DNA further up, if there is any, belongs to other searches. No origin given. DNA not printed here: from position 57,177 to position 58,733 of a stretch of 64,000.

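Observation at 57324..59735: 803-aa secreted fusion protein: beta-propeller + LolA-like fold + His-rich linker + DUF3105-like domain with altered signature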

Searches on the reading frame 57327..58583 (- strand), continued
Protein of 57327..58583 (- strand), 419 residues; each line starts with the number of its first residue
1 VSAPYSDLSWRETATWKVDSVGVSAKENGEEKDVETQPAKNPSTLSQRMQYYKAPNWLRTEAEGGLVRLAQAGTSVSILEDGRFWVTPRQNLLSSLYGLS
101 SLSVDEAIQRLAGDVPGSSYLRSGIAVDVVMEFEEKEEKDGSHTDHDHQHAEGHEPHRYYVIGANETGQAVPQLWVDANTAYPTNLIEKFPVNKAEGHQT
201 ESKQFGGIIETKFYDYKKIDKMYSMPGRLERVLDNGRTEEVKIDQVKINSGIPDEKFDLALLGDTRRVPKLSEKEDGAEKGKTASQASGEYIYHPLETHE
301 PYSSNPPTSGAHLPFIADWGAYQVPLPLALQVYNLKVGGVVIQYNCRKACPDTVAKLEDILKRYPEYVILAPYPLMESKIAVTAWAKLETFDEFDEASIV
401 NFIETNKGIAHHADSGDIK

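Call 69: search_protein_families(library=pfam, proteins=[P0396, P0423, P0452, P0427, P0388, P0412, P0455, P0328, P0330, P0346], max_evalue=0.001)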
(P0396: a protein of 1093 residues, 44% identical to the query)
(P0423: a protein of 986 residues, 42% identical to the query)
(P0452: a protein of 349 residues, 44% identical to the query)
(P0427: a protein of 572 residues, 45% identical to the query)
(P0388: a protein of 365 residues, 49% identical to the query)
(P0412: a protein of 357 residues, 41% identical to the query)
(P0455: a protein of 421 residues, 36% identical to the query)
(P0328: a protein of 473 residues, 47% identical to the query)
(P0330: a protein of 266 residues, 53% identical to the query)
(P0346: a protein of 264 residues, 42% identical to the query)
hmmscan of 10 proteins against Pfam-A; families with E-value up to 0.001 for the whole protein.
P0396 (1093 aa): 25 families
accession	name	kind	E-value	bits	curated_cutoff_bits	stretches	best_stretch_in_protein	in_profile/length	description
PF00639.27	Rotamase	-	1.1e-31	110.1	21.7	1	301-396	1-97/97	PPIC-type PPIASE domain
PF13616.12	Rotamase_3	-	3e-31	108.8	22.5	1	293-397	12-115/116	PPIC-type PPIASE domain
PF11303.13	DUF3105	-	5.4e-28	98.1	25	1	969-1088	6-123/130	Protein of unknown function (DUF3105)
PF13432.12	TPR_16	-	1.7e-25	89.5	32.7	2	722-787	2-65/65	Tetratricopeptide repeat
PF14559.12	TPR_19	-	5.2e-25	88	25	2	901-937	25-59/68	Tetratricopeptide repeat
PF00515.34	TPR_1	-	3.7e-19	68.1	27.8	2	753-783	1-31/34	Tetratricopeptide repeat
PF13181.12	TPR_8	-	2.1e-18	65.3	25.7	0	684-713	1-30/34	Tetratricopeptide repeat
PF13624.11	SurA_N_3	-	3.3e-18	66.5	27.2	1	5-161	9-142/162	SurA-like N-terminal domain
PF07719.23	TPR_2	-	4.2e-18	64.3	27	1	753-785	1-33/34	Tetratricopeptide repeat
PF13428.12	TPR_14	-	5.3e-17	61.1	23.5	0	754-787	2-35/44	Tetratricopeptide repeat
PF13176.12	TPR_7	-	8.7e-17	60.2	27.9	1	755-787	1-33/36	Tetratricopeptide repeat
PF13174.12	TPR_6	-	4.1e-15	55.7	26.3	0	903-933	2-32/33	Tetratricopeptide repeat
PF13414.12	TPR_11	-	1.5e-14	53.8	26.8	1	760-788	1-29/42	TPR repeat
PF13431.12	TPR_17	-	3.8e-13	49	24.4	0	794-823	3-32/34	Tetratricopeptide repeat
PF13623.11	SurA_N_2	-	3.1e-12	47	28.5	1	8-147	11-134/145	SurA-like N-terminal domain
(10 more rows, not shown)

P0423 (986 aa): 28 families (the best 25 are shown)
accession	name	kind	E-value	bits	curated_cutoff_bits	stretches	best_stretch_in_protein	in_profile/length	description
PF13616.12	Rotamase_3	-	1.4e-34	119.5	22.5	1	200-309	11-115/116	PPIC-type PPIASE domain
PF00639.27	Rotamase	-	4.7e-32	111.3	21.7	1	213-307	1-96/97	PPIC-type PPIASE domain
PF07719.23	TPR_2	-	6.2e-28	95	27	2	470-502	1-33/34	Tetratricopeptide repeat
PF11303.13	DUF3105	-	2e-26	93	25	1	858-976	6-124/130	Protein of unknown function (DUF3105)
PF13624.11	SurA_N_3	-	8.9e-24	84.6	27.2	1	4-171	6-159/162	SurA-like N-terminal domain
PF14559.12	TPR_19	-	4.1e-23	81.9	25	3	515-584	2-65/68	Tetratricopeptide repeat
PF13428.12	TPR_14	-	1.4e-21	75.2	23.5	2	548-586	5-43/44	Tetratricopeptide repeat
PF13432.12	TPR_16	-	2.2e-21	76.4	32.7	2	480-533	7-60/65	Tetratricopeptide repeat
PF13424.12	TPR_12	-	2.8e-21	75.9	30.1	1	506-571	5-72/77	Tetratricopeptide repeat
PF13145.12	Rotamase_2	-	3.9e-19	70.1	27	1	187-322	1-121/121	PPIC-type PPIASE domain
PF00515.34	TPR_1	-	2.2e-18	65.6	27.8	1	473-502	4-33/34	Tetratricopeptide repeat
PF13181.12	TPR_8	-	4.3e-18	64.3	25.7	0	549-572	6-29/34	Tetratricopeptide repeat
PF13431.12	TPR_17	-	2.6e-17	62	24.4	0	493-525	2-34/34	Tetratricopeptide repeat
PF13414.12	TPR_11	-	3.4e-16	59.1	26.8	0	703-740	2-39/42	TPR repeat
PF13623.11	SurA_N_2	-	7e-15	55.6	28.5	1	10-134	15-123/145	SurA-like N-terminal domain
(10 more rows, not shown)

P0452 (349 aa): 4 families
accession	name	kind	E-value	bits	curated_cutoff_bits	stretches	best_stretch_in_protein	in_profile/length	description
PF11303.13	DUF3105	-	2.9e-26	92.4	25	1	229-347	7-126/130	Protein of unknown function (DUF3105)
PF00578.27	AhpC-TSA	-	2e-10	41.1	26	1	18-163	2-121/124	AhpC/TSA family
PF13905.12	Thioredoxin_8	-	5e-07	30.4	27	1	40-99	1-57/94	Thioredoxin-like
PF08534.16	Redoxin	-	3.2e-05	24.2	26.6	1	28-166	16-131/148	Redoxin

P0427 (572 aa): 1 family
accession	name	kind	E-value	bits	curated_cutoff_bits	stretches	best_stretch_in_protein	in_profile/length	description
PF11303.13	DUF3105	-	7.7e-24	84.6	25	1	441-557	9-125/130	Protein of unknown function (DUF3105)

P0388 (365 aa): 1 family
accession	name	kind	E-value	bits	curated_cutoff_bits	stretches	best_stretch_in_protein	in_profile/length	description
PF11303.13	DUF3105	-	2.5e-25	89.4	25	1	247-362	9-127/130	Protein of unknown function (DUF3105)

P0412 (357 aa): 4 families
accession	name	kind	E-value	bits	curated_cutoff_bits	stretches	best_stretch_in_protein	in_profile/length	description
PF11303.13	DUF3105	-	1.7e-25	90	25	1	239-354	10-124/130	Protein of unknown function (DUF3105)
PF00578.27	AhpC-TSA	-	8.2e-13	48.8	26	1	68-187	3-123/124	AhpC/TSA family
PF08534.16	Redoxin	-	7e-12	45.8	26.6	1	68-196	4-139/148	Redoxin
PF13098.12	Thioredoxin_2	-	0.00098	19.9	27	0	90-186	2-88/104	Thioredoxin-like domain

P0455 (421 aa): 1 family
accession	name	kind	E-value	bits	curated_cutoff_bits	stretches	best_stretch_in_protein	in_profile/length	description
PF11303.13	DUF3105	-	2.8e-21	76.3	25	1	302-418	9-124/130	Protein of unknown function (DUF3105)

P0328 (473 aa): 1 family
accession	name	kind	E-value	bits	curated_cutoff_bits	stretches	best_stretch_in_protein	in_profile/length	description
PF11303.13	DUF3105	-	1.2e-29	103.4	25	2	359-464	10-115/130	Protein of unknown function (DUF3105)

P0330 (266 aa): 1 family
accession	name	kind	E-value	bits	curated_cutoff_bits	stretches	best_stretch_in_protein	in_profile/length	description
PF11303.13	DUF3105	-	1.2e-17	64.6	25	1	147-253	10-118/130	Protein of unknown function (DUF3105)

P0346 (264 aa): 1 family
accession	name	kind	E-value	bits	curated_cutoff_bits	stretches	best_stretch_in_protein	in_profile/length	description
PF11303.13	DUF3105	-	5.1e-17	62.6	25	1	135-243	9-118/130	Protein of unknown function (DUF3105)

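Call 70: find_encoding_contigs(protein=P0423, flank=7000, max_places=2)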
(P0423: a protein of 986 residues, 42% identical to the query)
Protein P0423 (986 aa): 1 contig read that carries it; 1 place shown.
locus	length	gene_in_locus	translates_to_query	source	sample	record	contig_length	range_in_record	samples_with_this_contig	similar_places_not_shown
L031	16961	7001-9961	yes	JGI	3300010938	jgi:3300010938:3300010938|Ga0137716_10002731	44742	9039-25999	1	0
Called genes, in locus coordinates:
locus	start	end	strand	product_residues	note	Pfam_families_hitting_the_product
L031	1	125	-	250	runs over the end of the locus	PF01648:ACPS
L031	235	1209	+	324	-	PF08529:NusA_N, PF07650:KH_2 (faint), PF13184:KH_NusA_1st, PF00013:KH_1 (faint), PF26594:KH_NusA_2nd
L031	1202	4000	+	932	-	PF03176:MMPL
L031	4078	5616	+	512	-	PF12072:RNase_Y_N, PF22891:KH_PNO1_2nd (faint), PF00013:KH_1 (weak), PF01966:HD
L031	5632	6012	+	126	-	PF04232:SpoVS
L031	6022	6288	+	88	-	PF00708:Acylphosphatase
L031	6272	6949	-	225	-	PF01520:Amidase_3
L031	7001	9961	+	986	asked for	PF13623:SurA_N_2, PF13624:SurA_N_3, PF09312:SurA_N (weak), PF00639:Rotamase, PF13145:Rotamase_2, PF13616:Rotamase_3, PF25063:ARM_TT21_C, PF11303:DUF3105, +17 more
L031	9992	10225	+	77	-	PF16256:DUF4911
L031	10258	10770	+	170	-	PF09419:PGP_phosphatase (faint), PF00702:Hydrolase, PF13419:HAD_2 (weak), PF13242:Hydrolase_like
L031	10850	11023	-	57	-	PF12728:HTH_17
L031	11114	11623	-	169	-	-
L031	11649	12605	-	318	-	PF00528:BPD_transp_1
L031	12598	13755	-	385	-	PF19300:BPD_transp_1_N, PF00528:BPD_transp_1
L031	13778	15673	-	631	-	PF00496:SBP_bac_5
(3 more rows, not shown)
